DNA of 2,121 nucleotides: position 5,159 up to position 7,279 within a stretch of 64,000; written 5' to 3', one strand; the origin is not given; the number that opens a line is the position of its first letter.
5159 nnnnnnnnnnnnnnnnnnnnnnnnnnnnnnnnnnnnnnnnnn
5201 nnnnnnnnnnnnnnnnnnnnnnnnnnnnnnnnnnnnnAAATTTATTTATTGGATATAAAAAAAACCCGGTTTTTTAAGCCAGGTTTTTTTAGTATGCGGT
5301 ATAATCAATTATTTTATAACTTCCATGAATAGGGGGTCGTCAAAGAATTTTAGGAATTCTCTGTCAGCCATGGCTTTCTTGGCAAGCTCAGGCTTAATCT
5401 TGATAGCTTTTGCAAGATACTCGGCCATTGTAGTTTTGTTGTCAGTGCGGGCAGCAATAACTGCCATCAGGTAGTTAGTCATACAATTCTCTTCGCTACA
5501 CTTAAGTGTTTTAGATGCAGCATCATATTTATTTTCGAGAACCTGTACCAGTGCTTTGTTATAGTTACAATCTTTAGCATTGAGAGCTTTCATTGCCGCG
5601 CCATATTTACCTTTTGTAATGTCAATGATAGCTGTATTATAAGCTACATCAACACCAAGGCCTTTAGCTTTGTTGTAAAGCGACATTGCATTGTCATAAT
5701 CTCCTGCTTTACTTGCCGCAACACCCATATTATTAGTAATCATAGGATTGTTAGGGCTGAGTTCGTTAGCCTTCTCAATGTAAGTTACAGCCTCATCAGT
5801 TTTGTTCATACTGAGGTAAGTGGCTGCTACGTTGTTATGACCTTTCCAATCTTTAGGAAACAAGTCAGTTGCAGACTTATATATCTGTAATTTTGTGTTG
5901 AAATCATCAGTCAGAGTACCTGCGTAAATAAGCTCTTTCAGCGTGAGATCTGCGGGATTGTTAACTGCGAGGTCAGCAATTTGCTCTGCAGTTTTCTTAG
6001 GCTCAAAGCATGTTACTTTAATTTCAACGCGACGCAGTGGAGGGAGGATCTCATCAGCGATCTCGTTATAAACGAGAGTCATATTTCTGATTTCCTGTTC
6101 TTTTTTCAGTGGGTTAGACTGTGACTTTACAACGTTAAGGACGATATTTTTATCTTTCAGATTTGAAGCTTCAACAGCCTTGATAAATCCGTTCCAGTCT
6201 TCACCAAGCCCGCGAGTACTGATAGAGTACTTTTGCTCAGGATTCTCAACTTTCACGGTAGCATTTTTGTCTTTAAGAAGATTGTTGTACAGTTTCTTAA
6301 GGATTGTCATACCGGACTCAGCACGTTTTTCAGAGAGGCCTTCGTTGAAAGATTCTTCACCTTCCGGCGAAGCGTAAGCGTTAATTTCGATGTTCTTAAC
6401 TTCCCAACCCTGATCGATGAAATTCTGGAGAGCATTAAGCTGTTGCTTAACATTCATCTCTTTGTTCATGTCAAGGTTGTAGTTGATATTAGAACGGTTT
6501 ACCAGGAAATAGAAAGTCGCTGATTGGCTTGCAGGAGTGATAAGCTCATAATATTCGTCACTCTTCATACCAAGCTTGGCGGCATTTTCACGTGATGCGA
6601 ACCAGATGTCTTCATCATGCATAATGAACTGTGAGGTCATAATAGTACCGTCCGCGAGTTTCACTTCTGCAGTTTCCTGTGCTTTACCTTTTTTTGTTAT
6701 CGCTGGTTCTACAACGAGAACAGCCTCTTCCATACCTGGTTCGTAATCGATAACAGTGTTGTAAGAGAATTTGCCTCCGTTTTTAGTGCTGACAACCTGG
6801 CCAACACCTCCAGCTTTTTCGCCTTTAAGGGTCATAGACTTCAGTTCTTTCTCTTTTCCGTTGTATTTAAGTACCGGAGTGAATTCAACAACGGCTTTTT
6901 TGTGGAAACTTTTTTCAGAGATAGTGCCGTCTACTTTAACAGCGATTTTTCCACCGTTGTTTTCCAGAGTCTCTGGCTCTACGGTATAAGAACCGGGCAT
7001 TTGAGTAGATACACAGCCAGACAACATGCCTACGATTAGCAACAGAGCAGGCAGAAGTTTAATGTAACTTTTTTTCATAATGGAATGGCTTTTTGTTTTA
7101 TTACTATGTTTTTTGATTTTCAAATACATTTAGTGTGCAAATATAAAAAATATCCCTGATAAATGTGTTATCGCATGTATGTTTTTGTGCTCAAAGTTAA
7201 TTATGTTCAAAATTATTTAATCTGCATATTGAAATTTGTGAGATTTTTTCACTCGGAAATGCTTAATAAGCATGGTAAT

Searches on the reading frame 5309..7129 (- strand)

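Call 6: search_protein_families(library=pfam, proteins=[window:5309-7129:-], max_evalue=0.001)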
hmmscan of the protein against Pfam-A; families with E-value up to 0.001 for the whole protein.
window:5309-7129:- (606 aa): 11 families
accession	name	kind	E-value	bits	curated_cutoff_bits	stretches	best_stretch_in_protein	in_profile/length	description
PF13181.12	TPR_8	-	3.3e-11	42.9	25.7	1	432-461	5-34/34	Tetratricopeptide repeat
PF00515.34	TPR_1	-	1.2e-09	38.1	27.8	0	429-461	2-34/34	Tetratricopeptide repeat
PF07719.23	TPR_2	-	2e-09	37.3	27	0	429-461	2-34/34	Tetratricopeptide repeat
PF13431.12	TPR_17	-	3.9e-09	36.5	24.4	0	451-481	2-32/34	Tetratricopeptide repeat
PF14559.12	TPR_19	-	1.4e-05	25.7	25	0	414-462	11-59/68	Tetratricopeptide repeat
PF13424.12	TPR_12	-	0.00019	22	30.1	0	431-488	6-71/77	Tetratricopeptide repeat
PF13428.12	TPR_14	-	0.00025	21.8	23.5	0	434-466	7-39/44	Tetratricopeptide repeat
PF13414.12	TPR_11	-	0.00032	20.8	26.8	0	438-473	4-39/42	TPR repeat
PF13176.12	TPR_7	-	0.00053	20.3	27.9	0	467-487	4-24/36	Tetratricopeptide repeat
PF12984.12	DUF3868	-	0.00078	20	27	0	31-105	11-82/105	Domain of unknown function (DUF3868)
PF13374.12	TPR_10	-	0.00083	19.7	27.5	0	432-454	6-28/42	Tetratricopeptide repeat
